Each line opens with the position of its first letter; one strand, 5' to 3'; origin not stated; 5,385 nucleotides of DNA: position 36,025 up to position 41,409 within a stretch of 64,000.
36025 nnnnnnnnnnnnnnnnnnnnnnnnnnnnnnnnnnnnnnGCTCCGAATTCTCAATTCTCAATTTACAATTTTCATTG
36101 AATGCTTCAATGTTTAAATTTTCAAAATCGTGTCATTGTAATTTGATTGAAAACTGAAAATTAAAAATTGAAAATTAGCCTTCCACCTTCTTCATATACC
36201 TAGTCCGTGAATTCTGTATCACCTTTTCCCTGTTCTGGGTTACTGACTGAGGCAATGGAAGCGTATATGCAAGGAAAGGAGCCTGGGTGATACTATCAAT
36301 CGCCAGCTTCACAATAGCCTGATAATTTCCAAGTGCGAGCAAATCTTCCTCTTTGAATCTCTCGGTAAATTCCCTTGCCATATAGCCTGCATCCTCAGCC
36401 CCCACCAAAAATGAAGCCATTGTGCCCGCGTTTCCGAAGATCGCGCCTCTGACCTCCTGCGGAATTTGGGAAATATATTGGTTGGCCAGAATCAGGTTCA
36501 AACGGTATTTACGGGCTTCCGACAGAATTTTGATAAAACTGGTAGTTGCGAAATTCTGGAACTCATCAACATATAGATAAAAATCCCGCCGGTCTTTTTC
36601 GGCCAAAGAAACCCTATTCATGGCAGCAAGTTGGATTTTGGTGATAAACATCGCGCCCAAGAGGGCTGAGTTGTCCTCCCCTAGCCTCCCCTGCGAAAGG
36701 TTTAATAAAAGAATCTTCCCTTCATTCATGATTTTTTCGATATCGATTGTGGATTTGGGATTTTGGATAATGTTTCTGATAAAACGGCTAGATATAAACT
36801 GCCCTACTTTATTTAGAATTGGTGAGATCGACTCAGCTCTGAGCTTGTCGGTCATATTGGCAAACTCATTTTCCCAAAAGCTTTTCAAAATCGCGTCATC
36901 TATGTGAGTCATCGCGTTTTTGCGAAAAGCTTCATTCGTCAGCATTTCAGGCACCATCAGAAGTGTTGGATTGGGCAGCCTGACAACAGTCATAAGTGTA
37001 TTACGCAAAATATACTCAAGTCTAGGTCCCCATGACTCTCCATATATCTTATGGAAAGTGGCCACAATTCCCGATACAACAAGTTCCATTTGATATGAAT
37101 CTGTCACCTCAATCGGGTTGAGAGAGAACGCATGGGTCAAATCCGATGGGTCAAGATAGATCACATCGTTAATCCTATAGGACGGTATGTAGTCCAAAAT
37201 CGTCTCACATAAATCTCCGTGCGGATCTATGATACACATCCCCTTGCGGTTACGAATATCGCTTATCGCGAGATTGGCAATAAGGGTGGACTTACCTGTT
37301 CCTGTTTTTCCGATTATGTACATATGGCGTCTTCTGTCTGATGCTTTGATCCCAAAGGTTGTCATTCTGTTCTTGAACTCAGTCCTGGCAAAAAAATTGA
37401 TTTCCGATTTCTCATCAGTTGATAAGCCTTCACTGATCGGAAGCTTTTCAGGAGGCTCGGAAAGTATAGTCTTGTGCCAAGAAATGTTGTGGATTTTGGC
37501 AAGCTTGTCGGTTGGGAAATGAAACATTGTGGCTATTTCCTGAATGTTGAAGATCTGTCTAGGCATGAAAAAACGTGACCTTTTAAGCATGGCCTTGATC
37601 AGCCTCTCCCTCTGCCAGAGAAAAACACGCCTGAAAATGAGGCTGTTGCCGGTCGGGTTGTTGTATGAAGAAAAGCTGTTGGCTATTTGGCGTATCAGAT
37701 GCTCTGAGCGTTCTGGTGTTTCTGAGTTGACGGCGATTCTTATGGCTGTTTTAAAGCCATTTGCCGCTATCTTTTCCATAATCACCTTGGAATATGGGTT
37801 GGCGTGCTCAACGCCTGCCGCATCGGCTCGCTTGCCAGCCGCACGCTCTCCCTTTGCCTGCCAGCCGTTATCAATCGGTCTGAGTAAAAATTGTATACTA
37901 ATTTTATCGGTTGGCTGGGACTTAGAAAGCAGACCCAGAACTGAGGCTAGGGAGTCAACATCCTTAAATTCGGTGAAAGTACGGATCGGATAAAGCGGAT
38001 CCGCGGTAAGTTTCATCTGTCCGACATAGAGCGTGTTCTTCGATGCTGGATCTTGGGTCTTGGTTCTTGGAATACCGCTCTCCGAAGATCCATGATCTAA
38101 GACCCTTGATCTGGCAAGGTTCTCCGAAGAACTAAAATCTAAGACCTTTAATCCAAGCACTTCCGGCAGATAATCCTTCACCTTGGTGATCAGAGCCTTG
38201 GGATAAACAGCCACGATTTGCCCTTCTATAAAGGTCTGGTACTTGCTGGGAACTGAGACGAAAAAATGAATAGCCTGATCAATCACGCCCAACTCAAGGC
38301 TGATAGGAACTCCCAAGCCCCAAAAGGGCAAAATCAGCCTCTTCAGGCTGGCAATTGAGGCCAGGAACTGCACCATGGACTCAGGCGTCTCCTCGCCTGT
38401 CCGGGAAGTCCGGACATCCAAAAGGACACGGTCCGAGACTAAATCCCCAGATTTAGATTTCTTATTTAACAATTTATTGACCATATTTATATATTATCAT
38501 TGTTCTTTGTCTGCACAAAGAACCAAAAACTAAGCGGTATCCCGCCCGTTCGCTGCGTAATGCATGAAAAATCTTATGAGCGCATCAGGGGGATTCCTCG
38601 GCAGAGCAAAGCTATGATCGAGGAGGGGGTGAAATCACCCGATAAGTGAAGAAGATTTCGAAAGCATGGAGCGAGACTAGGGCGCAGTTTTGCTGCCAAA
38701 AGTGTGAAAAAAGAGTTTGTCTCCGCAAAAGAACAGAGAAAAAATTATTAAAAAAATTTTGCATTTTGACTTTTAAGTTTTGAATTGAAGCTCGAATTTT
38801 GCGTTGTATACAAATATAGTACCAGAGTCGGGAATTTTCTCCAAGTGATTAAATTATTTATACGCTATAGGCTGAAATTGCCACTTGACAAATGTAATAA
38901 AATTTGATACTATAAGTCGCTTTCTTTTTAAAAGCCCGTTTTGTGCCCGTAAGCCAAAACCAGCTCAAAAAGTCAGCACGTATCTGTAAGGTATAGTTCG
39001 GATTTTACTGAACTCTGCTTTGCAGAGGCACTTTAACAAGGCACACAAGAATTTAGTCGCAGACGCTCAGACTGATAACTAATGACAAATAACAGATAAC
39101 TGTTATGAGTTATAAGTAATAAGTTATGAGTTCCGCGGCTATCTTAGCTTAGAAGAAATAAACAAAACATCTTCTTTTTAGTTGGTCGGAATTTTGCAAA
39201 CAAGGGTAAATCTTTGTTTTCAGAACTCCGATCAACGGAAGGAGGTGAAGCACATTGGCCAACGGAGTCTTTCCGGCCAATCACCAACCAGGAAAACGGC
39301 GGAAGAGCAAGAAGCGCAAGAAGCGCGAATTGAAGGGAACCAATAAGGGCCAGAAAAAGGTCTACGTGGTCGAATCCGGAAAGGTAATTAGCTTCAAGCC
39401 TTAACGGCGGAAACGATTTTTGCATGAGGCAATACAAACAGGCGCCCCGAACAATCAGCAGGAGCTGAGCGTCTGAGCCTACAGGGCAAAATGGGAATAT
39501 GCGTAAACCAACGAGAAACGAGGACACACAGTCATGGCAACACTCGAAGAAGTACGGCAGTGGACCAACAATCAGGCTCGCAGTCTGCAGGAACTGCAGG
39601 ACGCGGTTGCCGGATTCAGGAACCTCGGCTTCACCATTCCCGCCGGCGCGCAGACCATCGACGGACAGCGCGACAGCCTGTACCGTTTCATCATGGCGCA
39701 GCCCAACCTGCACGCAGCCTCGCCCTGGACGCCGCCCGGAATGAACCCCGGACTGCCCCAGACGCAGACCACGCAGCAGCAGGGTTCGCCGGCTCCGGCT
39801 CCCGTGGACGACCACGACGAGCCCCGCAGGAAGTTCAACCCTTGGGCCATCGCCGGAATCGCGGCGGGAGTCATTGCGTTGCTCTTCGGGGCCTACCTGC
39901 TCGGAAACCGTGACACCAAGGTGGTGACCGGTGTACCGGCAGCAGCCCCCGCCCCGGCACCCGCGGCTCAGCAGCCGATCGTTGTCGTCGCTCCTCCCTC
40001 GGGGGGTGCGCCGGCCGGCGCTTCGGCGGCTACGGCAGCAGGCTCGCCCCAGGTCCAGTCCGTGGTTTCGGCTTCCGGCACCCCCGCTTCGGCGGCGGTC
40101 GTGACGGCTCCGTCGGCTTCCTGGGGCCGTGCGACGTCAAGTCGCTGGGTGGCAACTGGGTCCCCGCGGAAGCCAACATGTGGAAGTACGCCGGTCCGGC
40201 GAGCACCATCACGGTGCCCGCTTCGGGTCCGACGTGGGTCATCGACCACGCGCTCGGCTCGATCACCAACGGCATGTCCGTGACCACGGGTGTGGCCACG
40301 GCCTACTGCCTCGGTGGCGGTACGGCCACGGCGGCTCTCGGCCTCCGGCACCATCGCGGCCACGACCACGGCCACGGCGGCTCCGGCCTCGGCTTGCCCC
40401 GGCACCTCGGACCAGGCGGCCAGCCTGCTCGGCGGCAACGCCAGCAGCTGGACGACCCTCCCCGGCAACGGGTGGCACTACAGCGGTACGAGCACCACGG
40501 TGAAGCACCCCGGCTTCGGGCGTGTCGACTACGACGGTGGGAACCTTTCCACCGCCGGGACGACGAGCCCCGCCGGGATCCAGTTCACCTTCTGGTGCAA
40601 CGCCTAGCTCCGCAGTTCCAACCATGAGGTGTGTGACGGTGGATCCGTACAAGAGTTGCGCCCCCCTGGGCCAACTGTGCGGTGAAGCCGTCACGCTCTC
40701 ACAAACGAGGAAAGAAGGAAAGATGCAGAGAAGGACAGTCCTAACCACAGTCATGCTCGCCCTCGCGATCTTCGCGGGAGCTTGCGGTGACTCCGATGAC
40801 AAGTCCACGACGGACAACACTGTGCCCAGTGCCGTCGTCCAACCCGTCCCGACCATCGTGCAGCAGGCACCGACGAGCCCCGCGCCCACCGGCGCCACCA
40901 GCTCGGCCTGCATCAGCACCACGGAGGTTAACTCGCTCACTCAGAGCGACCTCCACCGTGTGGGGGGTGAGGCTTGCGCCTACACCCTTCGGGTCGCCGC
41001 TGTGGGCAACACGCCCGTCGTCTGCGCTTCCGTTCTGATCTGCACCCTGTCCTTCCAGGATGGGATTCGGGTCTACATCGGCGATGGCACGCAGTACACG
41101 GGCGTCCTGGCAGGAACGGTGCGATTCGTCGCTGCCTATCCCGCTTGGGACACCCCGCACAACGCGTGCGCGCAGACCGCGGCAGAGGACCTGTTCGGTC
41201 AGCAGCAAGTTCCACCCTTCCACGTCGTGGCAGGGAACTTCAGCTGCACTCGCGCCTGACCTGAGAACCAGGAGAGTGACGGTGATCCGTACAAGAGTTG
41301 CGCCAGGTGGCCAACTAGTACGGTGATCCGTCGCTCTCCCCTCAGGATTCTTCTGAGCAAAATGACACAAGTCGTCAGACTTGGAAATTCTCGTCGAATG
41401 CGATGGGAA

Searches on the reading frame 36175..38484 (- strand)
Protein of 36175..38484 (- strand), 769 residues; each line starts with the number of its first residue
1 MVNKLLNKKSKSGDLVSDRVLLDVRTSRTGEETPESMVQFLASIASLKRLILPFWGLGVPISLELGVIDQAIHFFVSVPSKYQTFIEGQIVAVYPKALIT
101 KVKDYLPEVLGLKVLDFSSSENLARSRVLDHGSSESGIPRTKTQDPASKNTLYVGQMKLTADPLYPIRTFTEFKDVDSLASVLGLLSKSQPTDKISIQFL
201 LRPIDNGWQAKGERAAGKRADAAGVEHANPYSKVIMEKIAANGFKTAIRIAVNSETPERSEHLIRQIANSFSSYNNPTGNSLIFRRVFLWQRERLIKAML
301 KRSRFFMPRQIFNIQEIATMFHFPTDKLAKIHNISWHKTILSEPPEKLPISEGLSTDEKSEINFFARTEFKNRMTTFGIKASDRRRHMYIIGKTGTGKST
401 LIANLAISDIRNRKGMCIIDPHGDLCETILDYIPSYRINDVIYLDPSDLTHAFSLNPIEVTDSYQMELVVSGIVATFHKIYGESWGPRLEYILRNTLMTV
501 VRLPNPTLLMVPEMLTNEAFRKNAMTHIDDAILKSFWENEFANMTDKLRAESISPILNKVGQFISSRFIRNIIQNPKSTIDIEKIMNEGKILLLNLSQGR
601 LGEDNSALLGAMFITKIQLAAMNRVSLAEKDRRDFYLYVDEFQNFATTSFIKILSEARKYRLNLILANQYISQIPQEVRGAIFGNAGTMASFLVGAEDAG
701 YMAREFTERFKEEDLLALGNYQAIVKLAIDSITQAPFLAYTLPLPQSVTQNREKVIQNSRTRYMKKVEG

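Call 11: search_protein_families(library=pfam, proteins=[window:36175-38484:-], max_evalue=0.01)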
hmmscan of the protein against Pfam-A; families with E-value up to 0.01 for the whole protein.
window:36175-38484:- (769 aa): 6 families
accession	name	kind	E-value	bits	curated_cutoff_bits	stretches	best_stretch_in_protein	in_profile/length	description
PF10412.15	TrwB_AAD_bind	-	1.2e-09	38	20.5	1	379-675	9-287/387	Type IV secretion-system coupling protein DNA-binding domain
PF01935.23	DUF87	-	5.7e-09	36.8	23.2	1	385-598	23-203/220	Helicase HerA, central domain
PF12696.13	TraG-D_C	-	0.00022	21.6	22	1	636-692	3-64/126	TraM recognition site of TraD and TraG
PF13401.12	AAA_22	-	0.00041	21.1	27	0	384-406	4-26/130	AAA domain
PF13191.12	AAA_16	-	0.0005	21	32.6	0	381-426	20-63/167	AAA ATPase domain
PF12846.13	AAA_10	-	0.0011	18.5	27.5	1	384-538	20-174/362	AAA-like domain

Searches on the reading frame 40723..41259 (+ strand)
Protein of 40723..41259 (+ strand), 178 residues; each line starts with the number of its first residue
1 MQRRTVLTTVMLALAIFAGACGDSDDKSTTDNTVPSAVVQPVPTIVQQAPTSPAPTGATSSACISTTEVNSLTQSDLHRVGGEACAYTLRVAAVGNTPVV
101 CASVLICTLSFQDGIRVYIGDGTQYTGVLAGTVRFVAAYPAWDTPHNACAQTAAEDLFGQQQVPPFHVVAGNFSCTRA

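Call 11: search_protein_families(library=pfam, proteins=[window:40723-41259:+], max_evalue=0.01)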
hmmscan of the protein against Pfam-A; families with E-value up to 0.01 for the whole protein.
window:40723-41259:+ (178 aa): 0 families

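Call 14: find_encoding_contigs(protein=window:40723-41259:+, flank=10000, max_places=10)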
Protein window:40723-41259:+ (178 aa): no gene with exactly this product is on record in the collection.

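Call 53: find_homologous_proteins(query=window:40723-41259:+, max_evalue=0.001)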
Query window:40723-41259:+ (178 aa): 2 proteins with E <= 0.001 among 156 candidates.
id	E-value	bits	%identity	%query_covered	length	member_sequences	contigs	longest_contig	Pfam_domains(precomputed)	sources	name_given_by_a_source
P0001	9.3e-40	154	62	63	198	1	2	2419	-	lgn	-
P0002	7.2e-33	132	62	60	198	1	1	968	-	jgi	jgi:hypothetical protein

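Call 54: find_encoding_contigs(protein=P0001, flank=5000, max_places=4)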
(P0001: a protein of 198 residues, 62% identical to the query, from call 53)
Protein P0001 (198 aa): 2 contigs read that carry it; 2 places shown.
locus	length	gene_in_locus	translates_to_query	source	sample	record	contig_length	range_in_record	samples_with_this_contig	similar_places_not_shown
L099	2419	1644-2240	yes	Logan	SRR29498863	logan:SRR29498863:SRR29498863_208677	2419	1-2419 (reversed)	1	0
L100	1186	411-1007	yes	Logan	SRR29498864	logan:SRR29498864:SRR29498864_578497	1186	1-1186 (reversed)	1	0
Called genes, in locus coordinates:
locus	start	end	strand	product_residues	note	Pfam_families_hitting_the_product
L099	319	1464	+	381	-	-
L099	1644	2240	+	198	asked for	-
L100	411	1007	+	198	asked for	-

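Call 55: find_encoding_contigs(protein=P0002, flank=5000, max_places=4)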
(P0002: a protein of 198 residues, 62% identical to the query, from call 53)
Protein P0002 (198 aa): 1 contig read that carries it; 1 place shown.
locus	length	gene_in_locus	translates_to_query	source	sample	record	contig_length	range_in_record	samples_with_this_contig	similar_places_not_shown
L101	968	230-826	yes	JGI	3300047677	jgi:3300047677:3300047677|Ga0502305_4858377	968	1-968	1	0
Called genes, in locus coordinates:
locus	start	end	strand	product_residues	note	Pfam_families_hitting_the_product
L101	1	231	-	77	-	?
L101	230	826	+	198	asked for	-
